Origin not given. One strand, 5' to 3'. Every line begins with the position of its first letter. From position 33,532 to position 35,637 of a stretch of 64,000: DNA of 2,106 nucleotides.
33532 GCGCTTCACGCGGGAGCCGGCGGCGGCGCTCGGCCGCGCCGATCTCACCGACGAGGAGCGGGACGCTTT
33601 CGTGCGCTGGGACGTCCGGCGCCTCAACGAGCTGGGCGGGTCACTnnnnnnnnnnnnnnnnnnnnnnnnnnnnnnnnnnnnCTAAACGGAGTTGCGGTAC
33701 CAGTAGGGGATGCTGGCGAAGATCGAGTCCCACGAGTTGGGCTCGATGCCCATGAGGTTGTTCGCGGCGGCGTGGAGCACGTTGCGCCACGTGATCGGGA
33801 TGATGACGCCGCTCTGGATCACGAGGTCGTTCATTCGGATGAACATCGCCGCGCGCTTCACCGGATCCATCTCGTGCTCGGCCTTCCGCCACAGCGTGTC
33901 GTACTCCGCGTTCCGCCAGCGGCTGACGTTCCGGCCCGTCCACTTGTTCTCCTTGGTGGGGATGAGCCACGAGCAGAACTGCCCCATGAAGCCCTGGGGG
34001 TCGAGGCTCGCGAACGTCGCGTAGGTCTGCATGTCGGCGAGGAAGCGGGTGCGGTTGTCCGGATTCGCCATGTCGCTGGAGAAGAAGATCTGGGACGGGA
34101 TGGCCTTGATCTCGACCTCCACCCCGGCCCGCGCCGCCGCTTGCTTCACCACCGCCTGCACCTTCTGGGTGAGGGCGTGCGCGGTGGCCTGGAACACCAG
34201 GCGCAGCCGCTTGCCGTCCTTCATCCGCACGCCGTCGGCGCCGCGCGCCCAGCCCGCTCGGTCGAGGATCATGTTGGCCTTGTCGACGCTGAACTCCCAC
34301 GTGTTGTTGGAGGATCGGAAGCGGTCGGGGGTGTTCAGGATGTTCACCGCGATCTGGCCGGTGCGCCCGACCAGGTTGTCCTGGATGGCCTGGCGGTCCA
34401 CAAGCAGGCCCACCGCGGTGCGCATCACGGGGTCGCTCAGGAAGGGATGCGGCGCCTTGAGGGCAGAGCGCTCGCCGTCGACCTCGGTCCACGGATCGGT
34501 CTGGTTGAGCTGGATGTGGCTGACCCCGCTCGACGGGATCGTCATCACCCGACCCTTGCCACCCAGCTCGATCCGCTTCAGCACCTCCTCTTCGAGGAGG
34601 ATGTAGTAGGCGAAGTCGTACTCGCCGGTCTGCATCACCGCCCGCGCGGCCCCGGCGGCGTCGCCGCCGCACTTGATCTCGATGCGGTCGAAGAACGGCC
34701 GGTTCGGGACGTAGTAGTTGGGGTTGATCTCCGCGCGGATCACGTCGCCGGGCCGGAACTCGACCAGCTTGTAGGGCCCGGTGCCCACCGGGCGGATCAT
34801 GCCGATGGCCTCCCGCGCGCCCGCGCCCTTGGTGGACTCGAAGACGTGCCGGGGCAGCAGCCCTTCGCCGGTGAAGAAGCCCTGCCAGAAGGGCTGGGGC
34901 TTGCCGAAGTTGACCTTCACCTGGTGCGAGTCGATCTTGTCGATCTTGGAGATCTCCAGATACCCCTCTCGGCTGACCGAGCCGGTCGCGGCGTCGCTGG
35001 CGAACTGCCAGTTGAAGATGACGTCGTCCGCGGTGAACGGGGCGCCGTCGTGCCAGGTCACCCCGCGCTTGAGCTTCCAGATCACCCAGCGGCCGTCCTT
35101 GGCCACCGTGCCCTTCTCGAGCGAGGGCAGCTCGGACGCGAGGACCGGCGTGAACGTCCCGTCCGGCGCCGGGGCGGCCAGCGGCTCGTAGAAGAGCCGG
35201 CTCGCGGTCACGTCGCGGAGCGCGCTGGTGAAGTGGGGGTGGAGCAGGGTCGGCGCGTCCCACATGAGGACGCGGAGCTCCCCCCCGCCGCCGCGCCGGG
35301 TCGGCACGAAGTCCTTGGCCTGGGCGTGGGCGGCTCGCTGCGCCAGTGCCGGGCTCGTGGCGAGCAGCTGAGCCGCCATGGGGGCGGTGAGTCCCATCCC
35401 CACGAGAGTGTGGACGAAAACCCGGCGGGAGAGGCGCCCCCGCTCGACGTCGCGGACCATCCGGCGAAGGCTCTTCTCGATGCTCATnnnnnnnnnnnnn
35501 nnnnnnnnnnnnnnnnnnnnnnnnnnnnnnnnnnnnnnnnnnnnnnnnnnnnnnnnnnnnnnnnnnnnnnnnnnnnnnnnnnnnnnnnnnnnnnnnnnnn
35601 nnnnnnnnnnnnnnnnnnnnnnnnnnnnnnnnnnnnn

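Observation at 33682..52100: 18.4 kb five-gene NRPS operon with embedded PPTase and a co-transcribed Tat-exported peptide-binding protein, all translationally coupled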

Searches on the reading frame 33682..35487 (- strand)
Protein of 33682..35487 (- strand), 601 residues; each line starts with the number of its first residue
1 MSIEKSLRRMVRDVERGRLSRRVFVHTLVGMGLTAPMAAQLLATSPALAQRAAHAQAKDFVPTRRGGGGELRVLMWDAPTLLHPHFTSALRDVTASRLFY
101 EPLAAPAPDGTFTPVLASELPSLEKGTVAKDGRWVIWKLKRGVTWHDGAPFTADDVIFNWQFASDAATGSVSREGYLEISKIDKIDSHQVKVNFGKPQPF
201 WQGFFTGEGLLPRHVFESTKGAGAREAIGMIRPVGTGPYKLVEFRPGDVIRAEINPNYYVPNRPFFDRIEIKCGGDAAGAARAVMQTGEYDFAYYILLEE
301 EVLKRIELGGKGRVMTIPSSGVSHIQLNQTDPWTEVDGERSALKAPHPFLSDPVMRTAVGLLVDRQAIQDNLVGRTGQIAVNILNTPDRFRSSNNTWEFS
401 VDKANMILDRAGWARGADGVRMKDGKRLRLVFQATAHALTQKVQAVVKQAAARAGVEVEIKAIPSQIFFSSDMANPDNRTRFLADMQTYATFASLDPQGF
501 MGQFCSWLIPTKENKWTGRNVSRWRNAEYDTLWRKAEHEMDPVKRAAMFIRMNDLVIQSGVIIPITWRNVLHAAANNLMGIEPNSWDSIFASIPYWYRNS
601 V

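Call 3: search_protein_families(library=pfam, proteins=[window:33682-35487:-])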
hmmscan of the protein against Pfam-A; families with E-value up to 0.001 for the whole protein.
window:33682-35487:- (601 aa): 1 family
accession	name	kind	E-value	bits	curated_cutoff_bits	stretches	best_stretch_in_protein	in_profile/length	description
PF00496.27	SBP_bac_5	-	3.8e-60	204.4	32.4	1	113-505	3-361/368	Bacterial extracellular solute-binding proteins, family 5 Middle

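Call 12: search_protein_families(library=ncbifam, proteins=[window:33682-35487:-], max_evalue=0.001)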
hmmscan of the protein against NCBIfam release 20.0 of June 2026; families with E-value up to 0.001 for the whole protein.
window:33682-35487:- (601 aa): 10 families
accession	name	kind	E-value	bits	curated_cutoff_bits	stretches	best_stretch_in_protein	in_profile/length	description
TIGR02294.1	nickel_nikA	equivalog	2.4e-32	112.2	393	1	91-579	27-484/501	nickel ABC transporter substrate-binding protein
NF045467.1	Opp4A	equivalog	2.7e-27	95.2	650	1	64-585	30-545/556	oligopeptide ABC transporter substrate-binding protein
TIGR04028.1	SBP_KPN_01854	hypoth_equivalog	2.4e-25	89.1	468.5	2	341-585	258-497/509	TIGR04028 family ABC transporter substrate-binding protein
NF047575.1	opine_bind_CntA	exception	6.8e-24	84.3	800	1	92-581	58-518/535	staphylopine-dependent metal ABC transporter substrate-binding lipoprotein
NF011942.0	PRK15413.1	equivalog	3.4e-22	78.8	594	1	124-581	77-496/512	glutathione ABC transporter substrate-binding protein GsiB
NF045468.1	Opp5A_nikA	equivalog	7.3e-22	77.5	600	1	129-463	67-368/488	nickel ABC transporter substrate-binding protein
NF007287.0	PRK09755.1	equivalog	1.2e-13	50.8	1098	2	124-184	82-141/535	ABC transporter substrate-binding protein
NF043070.1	DppA_dipep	equivalog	1.7e-09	36.8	1005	1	124-552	80-490/535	dipeptide ABC transporter periplasmic-binding protein DppA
NF011689.0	PRK15109.1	equivalog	1.3e-07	30.6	560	1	180-580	158-522/547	ABC transporter substrate-binding protein SapA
NF011684.0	PRK15104.1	equivalog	2.5e-07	29.8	947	1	81-187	51-149/543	oligopeptide ABC transporter substrate-binding protein OppA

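Call 14: find_homologous_proteins(query=window:33682-35487:-)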
Query window:33682-35487:- (601 aa): 7984 proteins with E <= 0.001 among 8000 candidates; the best 120 are listed.
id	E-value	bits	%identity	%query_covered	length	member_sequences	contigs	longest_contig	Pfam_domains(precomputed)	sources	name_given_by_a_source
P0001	0.0e+0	1388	100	100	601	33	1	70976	PF00496.28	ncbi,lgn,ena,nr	ncbi:MAG TPA: peptide ABC transporter substrate-binding protein [Methylomirabilota bacterium]|nr:pep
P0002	0.0e+0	1161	82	100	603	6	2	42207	PF00496.28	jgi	jgi:peptide/nickel transport system substrate-binding protein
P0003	0.0e+0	1153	80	100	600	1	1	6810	PF00496.28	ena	-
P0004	0.0e+0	1149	82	100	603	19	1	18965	PF00496.28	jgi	jgi:peptide/nickel transport system substrate-binding protein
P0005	0.0e+0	1135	81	100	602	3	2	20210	PF00496.28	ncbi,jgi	jgi:peptide/nickel transport system substrate-binding protein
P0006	0.0e+0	1132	80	100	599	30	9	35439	PF00496.28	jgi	jgi:peptide/nickel transport system substrate-binding protein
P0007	0.0e+0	1106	77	100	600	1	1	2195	PF00496.28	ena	-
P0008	0.0e+0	1069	97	78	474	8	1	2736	PF00496.28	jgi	jgi:ABC-type dipeptide transport system, periplasmic component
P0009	0.0e+0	1056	74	100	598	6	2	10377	PF00496.28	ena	-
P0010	0.0e+0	1049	74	100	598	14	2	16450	PF00496.28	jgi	jgi:peptide/nickel transport system substrate-binding protein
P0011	0.0e+0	1031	72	99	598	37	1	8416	PF00496.28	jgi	jgi:peptide/nickel transport system substrate-binding protein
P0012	0.0e+0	1030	72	100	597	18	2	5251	PF00496.28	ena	-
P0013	4.5e-293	991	69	99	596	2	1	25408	PF00496.28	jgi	jgi:peptide/nickel transport system substrate-binding protein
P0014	8.5e-293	991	69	99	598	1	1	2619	PF00496.28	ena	-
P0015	2.1e-292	989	69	99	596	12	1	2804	PF00496.28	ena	-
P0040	6.9e-286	968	66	99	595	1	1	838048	PF00496.28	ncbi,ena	-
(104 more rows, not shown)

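Call 15: find_encoding_contigs(protein=P0002, flank=10000, max_places=3)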
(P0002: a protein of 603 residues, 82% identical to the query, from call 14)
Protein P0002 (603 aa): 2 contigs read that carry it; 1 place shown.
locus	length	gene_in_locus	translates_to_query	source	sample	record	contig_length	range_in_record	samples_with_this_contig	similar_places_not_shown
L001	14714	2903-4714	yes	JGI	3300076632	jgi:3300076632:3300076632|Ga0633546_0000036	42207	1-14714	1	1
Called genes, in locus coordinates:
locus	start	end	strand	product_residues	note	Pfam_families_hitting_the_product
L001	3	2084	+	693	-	?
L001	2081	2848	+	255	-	PF22624:AASDHPPT_N, PF01648:ACPS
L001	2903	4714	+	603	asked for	PF00496:SBP_bac_5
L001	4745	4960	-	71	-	PF07746:LigA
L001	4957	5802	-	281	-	PF02900:LigB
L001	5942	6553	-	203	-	PF02245:Pur_DNA_glyco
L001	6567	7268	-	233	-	PF04199:Cyclase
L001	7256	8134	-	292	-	PF02668:TauD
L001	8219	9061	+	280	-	PF00378:ECH_1, PF16113:ECH_2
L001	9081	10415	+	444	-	PF01740:STAS, PF13466:STAS_2, PF23023:Anti-Pycsar_Apyc1 (weak), PF12706:Lactamase_B_2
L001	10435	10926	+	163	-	PF12973:Cupin_7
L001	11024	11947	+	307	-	PF00701:DHDPS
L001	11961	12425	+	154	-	PF00903:Glyoxalase, PF13669:Glyoxalase_4, PF22677:Ble-like_N (faint)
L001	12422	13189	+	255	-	PF23441:SDR (weak), PF00106:adh_short, PF08659:KR, PF13561:adh_short_C2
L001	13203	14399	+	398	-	PF02515:CoA_transf_3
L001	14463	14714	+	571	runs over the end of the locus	PF07969:Amidohydro_3, PF01979:Amidohydro_1 (faint)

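Call 16: find_encoding_contigs(protein=P0040, flank=10000, max_places=2)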
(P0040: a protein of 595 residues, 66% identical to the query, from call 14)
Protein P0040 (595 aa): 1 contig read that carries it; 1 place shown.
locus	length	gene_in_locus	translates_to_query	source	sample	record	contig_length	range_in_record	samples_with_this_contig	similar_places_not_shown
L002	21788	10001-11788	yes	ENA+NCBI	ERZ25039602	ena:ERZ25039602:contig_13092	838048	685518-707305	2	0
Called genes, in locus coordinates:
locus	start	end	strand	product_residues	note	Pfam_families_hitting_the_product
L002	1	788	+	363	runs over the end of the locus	PF00923:TAL_FSA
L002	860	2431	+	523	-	PF00342:PGI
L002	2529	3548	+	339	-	PF03446:NAD_binding_2, PF03807:F420_oxidored, PF00393:6PGD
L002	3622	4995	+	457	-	PF00479:G6PD_N, PF02781:G6PD_C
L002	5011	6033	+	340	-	PF02685:Glucokinase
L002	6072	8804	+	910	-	PF22422:MGH1-like_GH, PF03200:Glyco_hydro_63 (weak), PF22422:MGH1-like_GH (weak)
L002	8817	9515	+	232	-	PF01182:Glucosamine_iso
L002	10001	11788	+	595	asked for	PF00496:SBP_bac_5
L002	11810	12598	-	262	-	-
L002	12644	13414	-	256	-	PF00106:adh_short, PF08659:KR, PF13561:adh_short_C2, PF23441:SDR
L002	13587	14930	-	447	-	PF04389:Peptidase_M28 (weak), PF01546:Peptidase_M20, PF07687:M20_dimer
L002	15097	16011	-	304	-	PF01263:Aldose_epim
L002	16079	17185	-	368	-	PF00083:Sugar_tr, PF07690:MFS_1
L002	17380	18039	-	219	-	-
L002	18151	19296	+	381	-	PF02746:MR_MLE_N, PF13378:MR_MLE_C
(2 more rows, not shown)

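Call 18: find_encoding_contigs(protein=P0006, flank=10000, max_places=4)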
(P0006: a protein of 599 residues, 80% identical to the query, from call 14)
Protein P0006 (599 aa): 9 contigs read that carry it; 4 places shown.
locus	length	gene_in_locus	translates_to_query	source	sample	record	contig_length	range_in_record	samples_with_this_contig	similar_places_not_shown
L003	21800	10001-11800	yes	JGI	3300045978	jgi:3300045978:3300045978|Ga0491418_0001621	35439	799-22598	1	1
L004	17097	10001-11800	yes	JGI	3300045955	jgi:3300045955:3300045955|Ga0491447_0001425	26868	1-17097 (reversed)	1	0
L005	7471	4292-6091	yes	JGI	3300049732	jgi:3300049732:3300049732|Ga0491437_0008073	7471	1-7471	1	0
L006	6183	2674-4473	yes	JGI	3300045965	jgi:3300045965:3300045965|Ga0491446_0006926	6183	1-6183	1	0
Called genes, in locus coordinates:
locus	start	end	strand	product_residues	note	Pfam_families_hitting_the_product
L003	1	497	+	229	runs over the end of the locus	PF01386:Ribosomal_L25p, PF14693:Ribosomal_TL5_C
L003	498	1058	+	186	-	PF01195:Pept_tRNA_hydro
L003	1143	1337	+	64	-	PF01165:Ribosomal_S21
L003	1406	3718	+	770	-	PF00488:MutS_V, PF01713:Smr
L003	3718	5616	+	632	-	PF01807:Zn_ribbon_DnaG, PF08275:DNAG_N, PF01751:Toprim, PF13155:Toprim_2, PF13662:Toprim_4, PF10410:DnaB_bind (weak)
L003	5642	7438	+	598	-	PF03979:Sigma70_r1_1, PF00140:Sigma70_r1_2, PF04542:Sigma70_r2, PF04539:Sigma70_r3, PF04545:Sigma70_r4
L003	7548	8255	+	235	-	PF24481:CT398_CC, PF02591:Zn_ribbon_9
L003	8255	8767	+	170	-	PF00075:RNase_H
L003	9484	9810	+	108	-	-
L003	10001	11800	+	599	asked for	PF00496:SBP_bac_5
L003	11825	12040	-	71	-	PF07746:LigA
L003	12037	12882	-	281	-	PF02900:LigB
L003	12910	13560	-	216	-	PF02245:Pur_DNA_glyco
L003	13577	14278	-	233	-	PF04199:Cyclase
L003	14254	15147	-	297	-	PF02668:TauD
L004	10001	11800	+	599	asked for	PF00496:SBP_bac_5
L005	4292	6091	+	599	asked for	PF00496:SBP_bac_5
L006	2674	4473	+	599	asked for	PF00496:SBP_bac_5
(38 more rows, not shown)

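Call 23: find_encoding_contigs(protein=P0004, flank=10000, max_places=2)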
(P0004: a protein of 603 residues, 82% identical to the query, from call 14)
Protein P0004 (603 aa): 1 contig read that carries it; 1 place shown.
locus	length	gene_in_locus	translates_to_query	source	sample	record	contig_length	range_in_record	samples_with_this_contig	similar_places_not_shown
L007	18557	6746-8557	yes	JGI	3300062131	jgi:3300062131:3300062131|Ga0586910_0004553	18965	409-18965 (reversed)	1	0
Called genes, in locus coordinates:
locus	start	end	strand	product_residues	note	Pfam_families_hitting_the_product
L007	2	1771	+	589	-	?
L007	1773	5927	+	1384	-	PF00668:Condensation, PF00501:AMP-binding, PF13193:AMP-binding_C, PF00550:PP-binding, PF00975:Thioesterase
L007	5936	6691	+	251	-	PF22624:AASDHPPT_N, PF01648:ACPS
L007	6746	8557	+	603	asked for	PF00496:SBP_bac_5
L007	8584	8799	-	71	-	PF07746:LigA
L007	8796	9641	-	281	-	PF02900:LigB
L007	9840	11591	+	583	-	PF02776:TPP_enzyme_N, PF00205:TPP_enzyme_M, PF02775:TPP_enzyme_C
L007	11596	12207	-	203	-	PF02245:Pur_DNA_glyco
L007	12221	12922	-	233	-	PF04199:Cyclase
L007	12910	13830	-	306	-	PF02668:TauD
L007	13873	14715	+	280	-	PF00378:ECH_1, PF16113:ECH_2, PF00378:ECH_1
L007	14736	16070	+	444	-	PF01740:STAS, PF13466:STAS_2, PF23023:Anti-Pycsar_Apyc1 (weak), PF12706:Lactamase_B_2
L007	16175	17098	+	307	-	PF00701:DHDPS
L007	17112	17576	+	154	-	PF00903:Glyoxalase, PF13669:Glyoxalase_4, PF22677:Ble-like_N (faint)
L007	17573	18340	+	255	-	PF23441:SDR (weak), PF00106:adh_short, PF08659:KR, PF13561:adh_short_C2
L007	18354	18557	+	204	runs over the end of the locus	?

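Call 24: find_encoding_contigs(protein=P0005, flank=10000, max_places=2)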
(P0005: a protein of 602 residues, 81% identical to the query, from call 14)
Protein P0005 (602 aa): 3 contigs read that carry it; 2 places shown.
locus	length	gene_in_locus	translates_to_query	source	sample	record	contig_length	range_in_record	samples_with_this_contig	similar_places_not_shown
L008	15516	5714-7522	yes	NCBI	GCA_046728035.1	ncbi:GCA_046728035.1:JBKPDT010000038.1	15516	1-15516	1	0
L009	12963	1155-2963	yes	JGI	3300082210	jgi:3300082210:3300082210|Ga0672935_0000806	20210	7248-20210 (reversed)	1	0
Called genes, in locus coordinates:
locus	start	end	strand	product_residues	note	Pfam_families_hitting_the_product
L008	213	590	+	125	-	-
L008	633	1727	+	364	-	PF01699:Na_Ca_ex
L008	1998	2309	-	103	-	PF00076:RRM_1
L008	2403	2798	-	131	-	-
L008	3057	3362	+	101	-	PF00166:Cpn10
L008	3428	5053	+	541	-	PF00118:Cpn60_TCP1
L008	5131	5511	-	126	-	-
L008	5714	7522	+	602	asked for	PF00496:SBP_bac_5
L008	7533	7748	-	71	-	PF07746:LigA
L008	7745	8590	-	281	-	PF02900:LigB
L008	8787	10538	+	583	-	PF02776:TPP_enzyme_N, PF00205:TPP_enzyme_M, PF02775:TPP_enzyme_C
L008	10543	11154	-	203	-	PF02245:Pur_DNA_glyco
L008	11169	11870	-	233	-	PF04199:Cyclase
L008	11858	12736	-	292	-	PF02668:TauD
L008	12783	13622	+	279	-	PF00378:ECH_1, PF16113:ECH_2, PF00378:ECH_1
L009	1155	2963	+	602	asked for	PF00496:SBP_bac_5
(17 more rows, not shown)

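Call 42: find_encoding_contigs(protein=P0010, flank=10000, max_places=2)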
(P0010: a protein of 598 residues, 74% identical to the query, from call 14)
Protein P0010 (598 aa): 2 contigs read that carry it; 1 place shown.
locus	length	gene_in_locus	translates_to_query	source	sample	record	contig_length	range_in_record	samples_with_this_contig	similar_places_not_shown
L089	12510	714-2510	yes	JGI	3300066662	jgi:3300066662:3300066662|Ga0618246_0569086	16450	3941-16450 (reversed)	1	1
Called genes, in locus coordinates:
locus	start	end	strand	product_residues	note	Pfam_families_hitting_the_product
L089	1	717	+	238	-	?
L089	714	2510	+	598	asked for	PF00496:SBP_bac_5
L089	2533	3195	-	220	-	PF02245:Pur_DNA_glyco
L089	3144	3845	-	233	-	PF04199:Cyclase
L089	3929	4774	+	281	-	PF00378:ECH_1, PF16113:ECH_2, PF00378:ECH_1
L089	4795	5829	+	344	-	PF13531:SBP_bac_11, PF01547:SBP_bac_1, PF13416:SBP_bac_8, PF13343:SBP_bac_6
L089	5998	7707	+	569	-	PF00528:BPD_transp_1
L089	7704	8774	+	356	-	PF00005:ABC_tran, PF13304:AAA_21 (faint), PF08402:TOBE_2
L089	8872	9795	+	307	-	PF00701:DHDPS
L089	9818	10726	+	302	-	PF00528:BPD_transp_1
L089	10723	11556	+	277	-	PF00528:BPD_transp_1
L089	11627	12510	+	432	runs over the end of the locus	PF01547:SBP_bac_1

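Call 43: find_encoding_contigs(protein=P0013, flank=10000, max_places=2)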
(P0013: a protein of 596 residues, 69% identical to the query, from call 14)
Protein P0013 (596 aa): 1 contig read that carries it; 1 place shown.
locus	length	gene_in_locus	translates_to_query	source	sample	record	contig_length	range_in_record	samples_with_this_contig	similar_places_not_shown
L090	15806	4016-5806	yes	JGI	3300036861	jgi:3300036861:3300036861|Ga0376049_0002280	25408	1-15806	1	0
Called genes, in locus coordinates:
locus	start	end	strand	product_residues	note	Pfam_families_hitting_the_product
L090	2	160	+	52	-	?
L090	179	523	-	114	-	-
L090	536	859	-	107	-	-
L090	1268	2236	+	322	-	PF04280:Tim44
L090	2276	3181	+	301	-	-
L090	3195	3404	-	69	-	-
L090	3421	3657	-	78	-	-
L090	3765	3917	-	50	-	-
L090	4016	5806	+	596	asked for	PF00496:SBP_bac_5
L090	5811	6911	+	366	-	PF00296:Bac_luciferase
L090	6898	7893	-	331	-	PF08240:ADH_N, PF16912:Glu_dehyd_C, PF00107:ADH_zinc_N, PF13602:ADH_zinc_N_2 (weak)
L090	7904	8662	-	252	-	PF00106:adh_short, PF13561:adh_short_C2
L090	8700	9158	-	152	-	PF00583:Acetyltransf_1, PF13673:Acetyltransf_10 (weak), PF13508:Acetyltransf_7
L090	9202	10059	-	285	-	PF01557:FAA_hydrolase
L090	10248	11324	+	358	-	-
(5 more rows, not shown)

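Call 75: search_solved_structures(query=window:33682-35487:-, max_evalue=1e-10)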
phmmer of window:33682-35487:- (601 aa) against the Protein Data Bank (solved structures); distinct sequences matched with E-value up to 1e-10: 32.
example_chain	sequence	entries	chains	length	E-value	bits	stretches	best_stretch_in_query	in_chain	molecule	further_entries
5isu_A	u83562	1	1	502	2.5e-26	95.6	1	67-343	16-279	Lmo0135 protein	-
8efz_A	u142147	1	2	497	2.7e-25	92.2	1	126-463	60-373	Extracellular solute-binding protein family 5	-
1xoc_A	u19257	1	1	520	2.1e-23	85.9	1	68-478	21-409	Oligopeptide-binding protein appA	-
6i3g_A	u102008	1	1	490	4e-23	85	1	93-582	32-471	ABC transporter, substrate-binding protein, family 5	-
2d5w_A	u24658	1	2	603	4.2e-23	85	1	390-577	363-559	peptide ABC transporter, peptide-binding protein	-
5u4o_A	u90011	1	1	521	7.8e-23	84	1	68-581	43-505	ABC transporter substrate-binding protein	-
4oet_A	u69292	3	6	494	1.5e-20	76.6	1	121-468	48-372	Putative peptide ABC-transport system periplasmic peptide-binding protein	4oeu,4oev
5yh5_A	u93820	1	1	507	3e-18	68.9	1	92-462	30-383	Nickel ABC transporter substrate-binding protein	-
5yhe_A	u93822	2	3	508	3e-18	68.9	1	92-462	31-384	Nickel ABC transporter substrate-binding protein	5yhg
5yh8_A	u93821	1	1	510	3.1e-18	68.9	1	92-462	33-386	Nickel ABC transporter substrate-binding protein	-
4ofl_A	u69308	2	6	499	4e-18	68.5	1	129-468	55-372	Extracytoplasmic Nickel-Binding Protein YpYntA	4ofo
3ry3_A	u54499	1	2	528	4.8e-18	68.2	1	129-468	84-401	Putative solute-binding protein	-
1uqw_A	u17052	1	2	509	1.3e-17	66.8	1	123-581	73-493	PUTATIVE BINDING PROTEIN YLIB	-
4oer_A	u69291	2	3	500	2.1e-15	59.5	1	82-465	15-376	NikA protein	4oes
4pft_A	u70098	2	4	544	1.6e-14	56.6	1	75-303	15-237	ABC transporter substrate-binding protein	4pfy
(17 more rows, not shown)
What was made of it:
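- Closest known: OppA/DppA/NikA family-5 solute-binding proteins. Different: The gene is one of a very large set of orphan SBPs in Rokubacteria (calls 12, 14, 75).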
